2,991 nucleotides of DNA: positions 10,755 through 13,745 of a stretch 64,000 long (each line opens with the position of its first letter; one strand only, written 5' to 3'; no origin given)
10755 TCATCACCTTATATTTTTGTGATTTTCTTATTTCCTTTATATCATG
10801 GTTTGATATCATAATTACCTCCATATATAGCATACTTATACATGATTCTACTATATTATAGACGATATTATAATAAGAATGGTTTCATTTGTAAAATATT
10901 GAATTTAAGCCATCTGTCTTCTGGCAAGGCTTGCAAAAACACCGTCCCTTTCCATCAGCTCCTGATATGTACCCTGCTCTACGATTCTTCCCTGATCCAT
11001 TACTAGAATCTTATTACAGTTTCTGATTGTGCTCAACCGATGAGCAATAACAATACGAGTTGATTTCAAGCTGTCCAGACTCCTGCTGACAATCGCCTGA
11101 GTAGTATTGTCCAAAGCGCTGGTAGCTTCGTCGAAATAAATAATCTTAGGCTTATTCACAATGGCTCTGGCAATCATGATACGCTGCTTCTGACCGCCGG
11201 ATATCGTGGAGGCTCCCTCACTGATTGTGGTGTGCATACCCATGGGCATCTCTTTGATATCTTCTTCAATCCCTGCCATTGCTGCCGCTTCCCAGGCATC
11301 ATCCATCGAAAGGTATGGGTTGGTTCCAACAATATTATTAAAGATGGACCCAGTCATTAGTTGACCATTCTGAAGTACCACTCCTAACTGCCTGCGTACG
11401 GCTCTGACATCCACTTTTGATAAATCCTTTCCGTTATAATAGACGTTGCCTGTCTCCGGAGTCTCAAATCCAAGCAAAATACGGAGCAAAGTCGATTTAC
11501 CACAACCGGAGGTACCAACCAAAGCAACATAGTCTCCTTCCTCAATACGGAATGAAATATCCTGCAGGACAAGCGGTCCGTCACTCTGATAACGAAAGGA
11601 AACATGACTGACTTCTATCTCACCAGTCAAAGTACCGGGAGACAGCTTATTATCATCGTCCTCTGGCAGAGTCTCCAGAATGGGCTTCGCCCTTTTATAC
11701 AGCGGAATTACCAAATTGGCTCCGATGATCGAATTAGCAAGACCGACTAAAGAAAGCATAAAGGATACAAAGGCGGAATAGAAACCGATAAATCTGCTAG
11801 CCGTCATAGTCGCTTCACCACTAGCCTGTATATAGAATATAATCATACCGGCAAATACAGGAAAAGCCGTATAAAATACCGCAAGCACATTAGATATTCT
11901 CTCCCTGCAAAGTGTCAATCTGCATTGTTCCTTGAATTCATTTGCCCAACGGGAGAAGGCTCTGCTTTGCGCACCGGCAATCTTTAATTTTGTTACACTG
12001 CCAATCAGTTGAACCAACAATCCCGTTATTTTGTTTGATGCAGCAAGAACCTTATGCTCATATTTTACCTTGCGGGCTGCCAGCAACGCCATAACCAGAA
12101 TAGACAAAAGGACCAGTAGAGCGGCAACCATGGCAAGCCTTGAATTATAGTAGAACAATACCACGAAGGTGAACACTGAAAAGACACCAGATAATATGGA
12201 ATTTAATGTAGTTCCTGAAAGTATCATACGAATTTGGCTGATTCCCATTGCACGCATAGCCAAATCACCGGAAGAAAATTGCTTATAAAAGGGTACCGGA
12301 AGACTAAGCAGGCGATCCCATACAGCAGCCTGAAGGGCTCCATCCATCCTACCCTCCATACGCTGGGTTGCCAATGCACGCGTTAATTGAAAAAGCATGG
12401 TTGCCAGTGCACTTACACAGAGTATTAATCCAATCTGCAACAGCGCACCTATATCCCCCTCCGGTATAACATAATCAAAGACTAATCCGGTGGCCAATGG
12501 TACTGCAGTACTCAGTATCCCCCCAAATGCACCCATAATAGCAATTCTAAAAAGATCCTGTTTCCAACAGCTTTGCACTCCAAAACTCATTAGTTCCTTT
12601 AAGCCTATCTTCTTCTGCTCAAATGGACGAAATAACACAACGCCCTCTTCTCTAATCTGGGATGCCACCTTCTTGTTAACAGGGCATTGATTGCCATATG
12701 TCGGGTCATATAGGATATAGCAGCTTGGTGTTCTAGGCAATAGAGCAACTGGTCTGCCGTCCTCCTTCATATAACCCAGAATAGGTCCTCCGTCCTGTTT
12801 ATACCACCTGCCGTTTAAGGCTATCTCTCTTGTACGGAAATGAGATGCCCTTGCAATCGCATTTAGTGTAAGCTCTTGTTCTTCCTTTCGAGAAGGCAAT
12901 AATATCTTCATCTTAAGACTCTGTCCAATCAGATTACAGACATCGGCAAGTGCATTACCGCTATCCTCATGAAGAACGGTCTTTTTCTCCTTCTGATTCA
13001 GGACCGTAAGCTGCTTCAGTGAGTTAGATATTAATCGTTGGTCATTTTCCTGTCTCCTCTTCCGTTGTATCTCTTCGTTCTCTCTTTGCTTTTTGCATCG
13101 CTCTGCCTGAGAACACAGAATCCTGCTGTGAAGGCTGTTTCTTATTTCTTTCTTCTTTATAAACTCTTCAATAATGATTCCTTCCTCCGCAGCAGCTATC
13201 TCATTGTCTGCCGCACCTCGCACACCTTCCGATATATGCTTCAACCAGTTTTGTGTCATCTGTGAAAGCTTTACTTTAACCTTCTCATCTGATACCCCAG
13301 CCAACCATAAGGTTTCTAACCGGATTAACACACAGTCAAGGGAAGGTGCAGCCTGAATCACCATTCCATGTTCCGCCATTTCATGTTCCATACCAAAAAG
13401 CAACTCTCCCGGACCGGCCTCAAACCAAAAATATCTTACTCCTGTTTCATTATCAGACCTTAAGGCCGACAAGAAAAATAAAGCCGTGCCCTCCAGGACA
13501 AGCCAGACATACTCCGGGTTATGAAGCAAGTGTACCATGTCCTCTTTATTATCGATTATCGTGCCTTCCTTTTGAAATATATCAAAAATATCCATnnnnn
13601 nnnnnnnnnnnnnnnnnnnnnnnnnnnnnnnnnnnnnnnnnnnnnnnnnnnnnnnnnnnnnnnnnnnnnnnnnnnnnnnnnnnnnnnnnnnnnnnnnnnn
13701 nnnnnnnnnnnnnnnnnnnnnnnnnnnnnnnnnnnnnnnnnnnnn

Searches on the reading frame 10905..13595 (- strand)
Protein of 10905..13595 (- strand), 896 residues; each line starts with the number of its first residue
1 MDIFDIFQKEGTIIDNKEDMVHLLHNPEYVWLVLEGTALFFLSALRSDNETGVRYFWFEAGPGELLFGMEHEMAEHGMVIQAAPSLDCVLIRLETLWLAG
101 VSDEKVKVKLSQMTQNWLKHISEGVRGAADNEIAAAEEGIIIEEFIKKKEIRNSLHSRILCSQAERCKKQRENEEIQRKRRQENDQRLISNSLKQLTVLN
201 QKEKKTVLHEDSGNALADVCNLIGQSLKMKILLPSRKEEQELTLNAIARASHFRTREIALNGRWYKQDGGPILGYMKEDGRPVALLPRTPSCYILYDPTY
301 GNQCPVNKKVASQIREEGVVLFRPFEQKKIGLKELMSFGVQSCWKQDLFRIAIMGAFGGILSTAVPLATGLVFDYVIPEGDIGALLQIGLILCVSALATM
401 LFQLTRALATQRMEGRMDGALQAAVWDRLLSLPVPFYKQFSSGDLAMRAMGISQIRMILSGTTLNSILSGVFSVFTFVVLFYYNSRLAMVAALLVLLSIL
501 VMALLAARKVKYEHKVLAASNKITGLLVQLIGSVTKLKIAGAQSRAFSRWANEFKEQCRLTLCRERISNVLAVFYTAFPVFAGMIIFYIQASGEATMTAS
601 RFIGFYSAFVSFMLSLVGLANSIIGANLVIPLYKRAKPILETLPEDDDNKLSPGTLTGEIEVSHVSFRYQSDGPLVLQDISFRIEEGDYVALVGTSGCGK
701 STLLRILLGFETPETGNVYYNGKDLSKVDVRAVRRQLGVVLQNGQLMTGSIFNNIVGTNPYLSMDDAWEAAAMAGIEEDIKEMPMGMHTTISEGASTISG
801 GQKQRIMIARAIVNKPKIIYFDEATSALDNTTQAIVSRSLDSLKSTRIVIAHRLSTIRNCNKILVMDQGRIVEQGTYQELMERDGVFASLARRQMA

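Call 3: search_protein_families(library=pfam, proteins=[window:10905-13595:-], max_evalue=1)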
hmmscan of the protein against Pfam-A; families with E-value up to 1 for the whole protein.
window:10905-13595:- (896 aa): 20 families
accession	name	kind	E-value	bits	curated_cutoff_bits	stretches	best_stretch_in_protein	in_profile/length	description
PF00005.33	ABC_tran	-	6.9e-33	114.6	25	1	677-826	1-137/137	ABC transporter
PF00664.28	ABC_membrane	-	3.2e-15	57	28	1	351-612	4-270/274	ABC transporter transmembrane region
PF02463.25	SMC_N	-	8.4e-07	29.1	40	1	211-866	135-211/220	RecF/RecN/SMC N terminal domain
PF03193.22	RsgA_GTPase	-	0.0013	19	30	1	678-718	98-137/174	RsgA GTPase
PF13401.12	AAA_22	-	0.011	16.5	27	1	690-741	8-62/130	AAA domain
PF13555.12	AAA_29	-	0.014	15.6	27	1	681-704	16-39/61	P-loop containing region of AAA domain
PF11368.13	DUF3169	-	0.014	15.4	31.6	1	580-651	19-90/250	Protein of unknown function (DUF3169)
PF09818.15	ABC_ATPase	-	0.015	14.8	23.2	1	776-866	137-230/283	P-loop domain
PF13476.12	AAA_23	-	0.025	15.7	27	0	112-205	91-182/201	AAA domain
PF13238.12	AAA_18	-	0.025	15.5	29.4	1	690-719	1-25/128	AAA domain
PF01926.29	MMR_HSR1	-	0.044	14.3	21.9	1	690-722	2-33/113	50S ribosome-binding GTPase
PF07728.20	AAA_5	-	0.053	14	22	1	690-747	2-61/139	AAA domain (dynein-related subfamily)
PF13521.12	AAA_28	-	0.14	12.8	27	1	690-707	2-19/164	AAA domain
PF00004.35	AAA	-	0.16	12.8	21.2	0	691-708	2-19/131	ATPase family associated with various cellular activities (AAA)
PF13191.12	AAA_16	-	0.17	12.8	32.6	1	687-708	24-45/167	AAA ATPase domain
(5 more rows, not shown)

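Call 4: search_protein_families(library=ncbifam, proteins=[window:10905-13595:-], max_evalue=1)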
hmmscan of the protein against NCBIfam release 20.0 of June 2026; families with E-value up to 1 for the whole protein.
window:10905-13595:- (896 aa): 189 families (the best 25 are shown)
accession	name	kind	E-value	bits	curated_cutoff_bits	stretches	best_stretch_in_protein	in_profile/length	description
TIGR03797.1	NHLM_micro_ABC2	equivalog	7.1e-285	946.9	709.4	1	213-895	1-686/686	NHLP bacteriocin export ABC transporter permease/ATPase subunit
TIGR01846.1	type_I_sec_HlyB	subfamily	9.2e-101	338.2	725.55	1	289-895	80-693/694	type I secretion system permease/ATPase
TIGR03796.1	NHLM_micro_ABC1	equivalog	5.8e-99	332.2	853.3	1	345-891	153-709/710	NHLP family bacteriocin export ABC transporter peptidase/permease/ATPase subunit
TIGR02203.1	MsbA_lipidA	equivalog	3.7e-87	293.2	602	1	419-894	88-569/572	lipid A export permease/ATP-binding protein MsbA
TIGR03375.1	type_I_sec_LssB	subfamily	1e-80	271.9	693.1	1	351-882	154-690/696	type I secretion system permease/ATPase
NF045513.1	HepA_fam_ABC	equivalog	1.7e-79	267.9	725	1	384-887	93-602/610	heterocyst formation ABC transporter subunit HepA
TIGR02204.1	MsbA_rel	hypoth_equivalog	2.2e-77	261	780.4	1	348-894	20-575/576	ABC transporter, permease/ATP-binding protein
TIGR00958.1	3a01208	subfamily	3e-73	247.3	874.6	1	361-890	176-710/711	antigen peptide transporter 2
NF010178.0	PRK13657.1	equivalog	4.5e-73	246.6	733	1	362-894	35-570/588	glucan ABC transporter ATP-binding protein/ permease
TIGR01193.1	bacteriocin_ABC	subfamily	6.3e-73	246.4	523.85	1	322-891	134-706/708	peptide cleavage/export ABC transporter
NF008381.0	PRK11176.1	equivalog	3.2e-70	237.1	867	1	421-895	100-580/582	lipid A ABC transporter ATP-binding protein/permease MsbA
NF052233.1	CphA_assoc_ABC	equivalog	8.1e-65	219.5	880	1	391-895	235-744/766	cyanophycin metabolism-associated ABC transporter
TIGR01842.1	type_I_sec_PrtD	subfamily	2.2e-62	211.4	510.15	1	345-881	5-541/544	type I secretion system permease/ATPase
TIGR02868.1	CydC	equivalog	3.4e-56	191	329.05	1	416-853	83-529/530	thiol reductant ABC exporter subunit CydC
TIGR02857.1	CydD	equivalog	9.3e-55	186.6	435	2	647-866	310-529/529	thiol reductant ABC exporter subunit CydD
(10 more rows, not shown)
